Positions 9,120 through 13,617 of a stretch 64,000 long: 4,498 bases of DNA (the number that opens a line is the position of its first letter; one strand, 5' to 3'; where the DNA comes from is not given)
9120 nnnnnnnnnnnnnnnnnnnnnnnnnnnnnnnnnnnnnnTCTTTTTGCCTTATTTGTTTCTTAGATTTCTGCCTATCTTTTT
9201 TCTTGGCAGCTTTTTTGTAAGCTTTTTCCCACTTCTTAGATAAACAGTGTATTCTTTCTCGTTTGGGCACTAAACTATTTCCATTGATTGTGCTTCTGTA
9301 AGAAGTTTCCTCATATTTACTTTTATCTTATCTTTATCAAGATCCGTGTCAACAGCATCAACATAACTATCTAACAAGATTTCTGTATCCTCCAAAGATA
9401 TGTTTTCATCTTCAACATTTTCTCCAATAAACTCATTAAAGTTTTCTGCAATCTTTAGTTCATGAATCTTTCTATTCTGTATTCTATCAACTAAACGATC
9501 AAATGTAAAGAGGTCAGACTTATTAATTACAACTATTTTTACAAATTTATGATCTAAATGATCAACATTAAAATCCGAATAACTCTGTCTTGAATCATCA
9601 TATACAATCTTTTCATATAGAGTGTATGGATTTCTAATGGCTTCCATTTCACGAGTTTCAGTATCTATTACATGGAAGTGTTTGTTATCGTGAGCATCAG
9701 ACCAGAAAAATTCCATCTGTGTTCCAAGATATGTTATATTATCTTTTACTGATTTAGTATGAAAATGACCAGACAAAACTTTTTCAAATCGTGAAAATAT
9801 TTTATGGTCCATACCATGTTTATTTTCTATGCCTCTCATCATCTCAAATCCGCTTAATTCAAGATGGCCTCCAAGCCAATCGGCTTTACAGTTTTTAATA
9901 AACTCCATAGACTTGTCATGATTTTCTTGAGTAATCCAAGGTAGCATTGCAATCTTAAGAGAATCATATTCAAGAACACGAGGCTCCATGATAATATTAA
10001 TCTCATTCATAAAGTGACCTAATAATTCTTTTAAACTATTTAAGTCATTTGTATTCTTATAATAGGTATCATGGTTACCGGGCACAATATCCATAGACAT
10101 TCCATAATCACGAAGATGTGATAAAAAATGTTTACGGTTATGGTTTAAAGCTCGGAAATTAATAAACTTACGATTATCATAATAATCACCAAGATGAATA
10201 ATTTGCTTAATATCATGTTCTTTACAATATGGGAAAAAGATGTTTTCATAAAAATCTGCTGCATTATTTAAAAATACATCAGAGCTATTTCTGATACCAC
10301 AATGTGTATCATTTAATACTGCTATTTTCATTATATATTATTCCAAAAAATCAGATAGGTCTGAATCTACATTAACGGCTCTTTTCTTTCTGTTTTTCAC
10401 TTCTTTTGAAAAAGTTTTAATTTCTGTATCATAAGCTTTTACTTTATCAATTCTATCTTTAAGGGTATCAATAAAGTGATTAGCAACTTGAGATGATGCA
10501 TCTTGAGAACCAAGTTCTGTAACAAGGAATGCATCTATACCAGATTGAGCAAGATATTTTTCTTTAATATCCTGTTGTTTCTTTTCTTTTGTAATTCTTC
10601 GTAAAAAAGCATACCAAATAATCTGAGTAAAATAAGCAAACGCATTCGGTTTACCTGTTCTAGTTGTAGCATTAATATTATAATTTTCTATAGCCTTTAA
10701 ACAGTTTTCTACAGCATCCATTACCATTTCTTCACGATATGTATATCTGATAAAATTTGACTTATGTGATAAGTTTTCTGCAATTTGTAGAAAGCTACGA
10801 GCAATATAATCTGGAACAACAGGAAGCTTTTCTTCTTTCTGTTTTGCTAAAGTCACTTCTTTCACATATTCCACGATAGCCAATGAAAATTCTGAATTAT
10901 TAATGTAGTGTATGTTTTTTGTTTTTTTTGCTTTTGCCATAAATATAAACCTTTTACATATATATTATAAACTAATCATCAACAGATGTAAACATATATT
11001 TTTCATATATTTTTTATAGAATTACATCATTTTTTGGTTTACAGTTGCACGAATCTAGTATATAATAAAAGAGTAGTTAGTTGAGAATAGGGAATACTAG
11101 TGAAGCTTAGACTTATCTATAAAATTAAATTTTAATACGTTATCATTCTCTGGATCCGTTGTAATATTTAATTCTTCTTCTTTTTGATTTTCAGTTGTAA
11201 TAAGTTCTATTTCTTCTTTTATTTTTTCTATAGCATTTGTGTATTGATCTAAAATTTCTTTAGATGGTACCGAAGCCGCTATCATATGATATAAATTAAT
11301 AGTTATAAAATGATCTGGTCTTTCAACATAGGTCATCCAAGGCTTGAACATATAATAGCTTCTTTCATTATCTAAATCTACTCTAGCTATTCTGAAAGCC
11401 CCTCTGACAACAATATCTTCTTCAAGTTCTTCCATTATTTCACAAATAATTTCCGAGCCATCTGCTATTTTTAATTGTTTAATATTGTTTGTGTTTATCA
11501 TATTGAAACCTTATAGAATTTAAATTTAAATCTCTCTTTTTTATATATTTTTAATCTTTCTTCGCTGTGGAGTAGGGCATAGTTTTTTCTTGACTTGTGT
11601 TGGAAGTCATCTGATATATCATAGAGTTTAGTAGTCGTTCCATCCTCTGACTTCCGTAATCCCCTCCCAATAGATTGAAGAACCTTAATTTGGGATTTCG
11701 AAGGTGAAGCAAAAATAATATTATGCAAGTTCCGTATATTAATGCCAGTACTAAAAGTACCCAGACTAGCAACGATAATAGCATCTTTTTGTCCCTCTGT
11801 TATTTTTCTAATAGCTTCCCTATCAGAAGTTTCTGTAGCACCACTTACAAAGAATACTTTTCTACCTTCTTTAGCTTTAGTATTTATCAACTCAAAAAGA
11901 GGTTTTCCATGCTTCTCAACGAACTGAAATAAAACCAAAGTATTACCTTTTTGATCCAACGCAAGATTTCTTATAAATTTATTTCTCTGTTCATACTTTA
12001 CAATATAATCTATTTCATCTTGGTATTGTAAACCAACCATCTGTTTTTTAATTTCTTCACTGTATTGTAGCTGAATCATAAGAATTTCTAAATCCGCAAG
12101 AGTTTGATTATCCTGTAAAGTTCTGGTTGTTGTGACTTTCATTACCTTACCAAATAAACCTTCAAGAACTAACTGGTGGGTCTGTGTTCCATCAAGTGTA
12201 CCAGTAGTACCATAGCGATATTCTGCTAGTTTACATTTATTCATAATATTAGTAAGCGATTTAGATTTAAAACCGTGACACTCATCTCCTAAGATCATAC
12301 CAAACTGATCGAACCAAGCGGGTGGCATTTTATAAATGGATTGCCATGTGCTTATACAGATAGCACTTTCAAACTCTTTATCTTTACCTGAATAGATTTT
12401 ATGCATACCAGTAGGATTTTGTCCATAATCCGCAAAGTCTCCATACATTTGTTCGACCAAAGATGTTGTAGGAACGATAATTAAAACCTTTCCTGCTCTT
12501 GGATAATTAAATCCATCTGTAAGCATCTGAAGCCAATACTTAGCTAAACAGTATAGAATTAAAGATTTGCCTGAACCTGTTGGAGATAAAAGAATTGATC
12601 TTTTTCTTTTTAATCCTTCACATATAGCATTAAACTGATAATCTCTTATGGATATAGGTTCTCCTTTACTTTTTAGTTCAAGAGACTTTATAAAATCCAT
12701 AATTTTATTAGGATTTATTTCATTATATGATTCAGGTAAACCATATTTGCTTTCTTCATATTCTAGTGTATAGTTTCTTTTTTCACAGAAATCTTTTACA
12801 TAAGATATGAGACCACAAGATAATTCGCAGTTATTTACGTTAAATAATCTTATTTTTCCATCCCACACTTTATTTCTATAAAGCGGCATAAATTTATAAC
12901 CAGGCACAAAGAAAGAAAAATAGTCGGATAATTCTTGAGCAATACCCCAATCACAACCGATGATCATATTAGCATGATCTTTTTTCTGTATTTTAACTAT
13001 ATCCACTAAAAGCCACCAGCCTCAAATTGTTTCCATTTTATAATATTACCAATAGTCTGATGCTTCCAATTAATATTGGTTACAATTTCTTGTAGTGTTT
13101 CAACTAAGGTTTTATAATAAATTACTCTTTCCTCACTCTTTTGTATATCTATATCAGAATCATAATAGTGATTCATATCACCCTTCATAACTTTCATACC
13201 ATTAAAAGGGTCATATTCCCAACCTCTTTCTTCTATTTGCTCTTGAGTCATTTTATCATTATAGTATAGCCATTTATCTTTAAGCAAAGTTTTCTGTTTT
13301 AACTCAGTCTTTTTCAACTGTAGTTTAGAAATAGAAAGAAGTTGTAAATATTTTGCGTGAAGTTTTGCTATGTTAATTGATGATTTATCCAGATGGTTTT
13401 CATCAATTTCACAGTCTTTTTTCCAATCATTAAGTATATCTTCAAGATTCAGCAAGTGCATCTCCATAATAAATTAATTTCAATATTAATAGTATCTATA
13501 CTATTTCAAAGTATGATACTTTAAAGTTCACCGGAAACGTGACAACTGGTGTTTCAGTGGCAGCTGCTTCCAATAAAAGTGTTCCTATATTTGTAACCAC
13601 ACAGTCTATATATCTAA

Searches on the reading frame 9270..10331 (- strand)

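Call 55: search_protein_families(library=phrogs, proteins=[window:9270-10331:-], max_evalue=0.0001)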
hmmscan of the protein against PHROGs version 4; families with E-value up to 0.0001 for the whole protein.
window:9270-10331:- (353 aa): 2 families
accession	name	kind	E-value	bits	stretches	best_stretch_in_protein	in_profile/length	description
phrog_100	-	DNA, RNA and nucleotide metabolism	3.2e-90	304.9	1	1-351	29-379/989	SbcD-like subunit of palindrome specific endonuclease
phrog_1649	-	other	4.8e-07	29.7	1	1-123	36-138/308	metallo-phosphoesterase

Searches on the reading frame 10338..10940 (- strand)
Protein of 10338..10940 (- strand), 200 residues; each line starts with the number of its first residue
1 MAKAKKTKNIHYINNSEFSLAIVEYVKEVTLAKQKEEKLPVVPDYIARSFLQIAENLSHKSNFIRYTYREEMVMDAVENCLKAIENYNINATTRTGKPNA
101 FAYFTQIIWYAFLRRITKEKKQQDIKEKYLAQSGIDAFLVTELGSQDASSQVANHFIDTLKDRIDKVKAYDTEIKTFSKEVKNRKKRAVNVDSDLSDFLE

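Call 56: search_protein_families(library=phrogs, proteins=[window:10338-10940:-], max_evalue=0.0001)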
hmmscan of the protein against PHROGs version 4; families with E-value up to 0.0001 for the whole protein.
window:10338-10940:- (200 aa): 4 families
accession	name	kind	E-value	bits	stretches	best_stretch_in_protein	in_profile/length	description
phrog_234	-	transcription regulation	1.5e-49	169.6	1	5-178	3-167/181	late sigma transcription factor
phrog_12791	-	transcription regulation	2.2e-12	47.8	1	44-135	167-262/286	sigma factor for late transcription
phrog_34068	-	transcription regulation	1.3e-05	26.4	1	72-173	1-88/115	RNA polymerase sigma factor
phrog_12780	-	transcription regulation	4.3e-05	24.3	1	59-131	69-144/289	RNA polymerase sigma factor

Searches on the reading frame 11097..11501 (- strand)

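Call 56: search_protein_families(library=phrogs, proteins=[window:11097-11501:-], max_evalue=0.0001)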
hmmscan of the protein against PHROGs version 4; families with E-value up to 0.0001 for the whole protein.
window:11097-11501:- (134 aa): 3 families
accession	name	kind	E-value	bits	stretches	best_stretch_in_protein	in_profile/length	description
phrog_527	-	unknown function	1.3e-14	55.3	1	5-97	2-90/97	-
phrog_471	-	other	4.2e-05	24.8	1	9-106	10-107/138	methylamine utilization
phrog_431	-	unknown function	6.1e-05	23.9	1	51-110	72-129/147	-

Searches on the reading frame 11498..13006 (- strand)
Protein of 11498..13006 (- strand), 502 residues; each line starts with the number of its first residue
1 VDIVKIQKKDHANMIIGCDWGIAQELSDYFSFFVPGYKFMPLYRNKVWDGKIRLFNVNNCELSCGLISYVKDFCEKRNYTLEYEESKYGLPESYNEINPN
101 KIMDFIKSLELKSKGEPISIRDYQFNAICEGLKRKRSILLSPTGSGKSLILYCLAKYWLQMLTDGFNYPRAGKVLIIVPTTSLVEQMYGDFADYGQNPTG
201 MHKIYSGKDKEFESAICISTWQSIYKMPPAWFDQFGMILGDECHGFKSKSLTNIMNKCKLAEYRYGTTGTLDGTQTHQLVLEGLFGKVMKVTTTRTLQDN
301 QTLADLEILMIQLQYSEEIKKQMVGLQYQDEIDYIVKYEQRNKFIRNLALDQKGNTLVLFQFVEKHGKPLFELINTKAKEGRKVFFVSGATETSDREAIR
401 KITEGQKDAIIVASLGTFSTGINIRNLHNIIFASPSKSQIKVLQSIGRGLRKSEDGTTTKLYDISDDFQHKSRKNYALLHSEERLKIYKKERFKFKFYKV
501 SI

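Call 56: search_protein_families(library=phrogs, proteins=[window:11498-13006:-], max_evalue=0.0001)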
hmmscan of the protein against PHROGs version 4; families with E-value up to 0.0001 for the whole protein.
window:11498-13006:- (502 aa): 10 families
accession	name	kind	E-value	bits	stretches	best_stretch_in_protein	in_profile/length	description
phrog_16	-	DNA, RNA and nucleotide metabolism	3.9e-102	344.1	1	3-492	206-616/986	DNA helicase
phrog_9690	-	DNA, RNA and nucleotide metabolism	3.3e-95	319.6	1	200-501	6-305/306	DNA helicase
phrog_16259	-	DNA, RNA and nucleotide metabolism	7.8e-87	292.6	1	4-295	4-285/330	DNA helicase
phrog_17901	-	DNA, RNA and nucleotide metabolism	2.1e-20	74.2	1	406-501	9-104/109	DNA helicase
phrog_62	-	DNA, RNA and nucleotide metabolism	2.4e-12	46.2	1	104-270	684-848/1881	DNA helicase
phrog_6819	-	DNA, RNA and nucleotide metabolism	1.3e-08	34.8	1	117-424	18-302/645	Holliday junction branch migration helicase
phrog_2488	-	DNA, RNA and nucleotide metabolism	8.5e-08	32.4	0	120-192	19-92/579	DNA helicase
phrog_14619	-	DNA, RNA and nucleotide metabolism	1.2e-05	26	1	36-150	39-150/314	DNA helicase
phrog_24008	-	DNA, RNA and nucleotide metabolism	1.6e-05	24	0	100-160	459-521/1006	helicase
phrog_16694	-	unknown function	3e-05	23.2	0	379-466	589-676/1010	-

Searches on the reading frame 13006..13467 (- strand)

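Call 56: search_protein_families(library=phrogs, proteins=[window:13006-13467:-], max_evalue=0.0001)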
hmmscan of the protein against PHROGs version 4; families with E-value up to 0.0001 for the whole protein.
window:13006-13467:- (153 aa): 1 family
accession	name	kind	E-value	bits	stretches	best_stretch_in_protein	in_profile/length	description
phrog_231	-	DNA, RNA and nucleotide metabolism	1.1e-32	114.3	1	7-151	3-141/142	UvsY-like recombination mediator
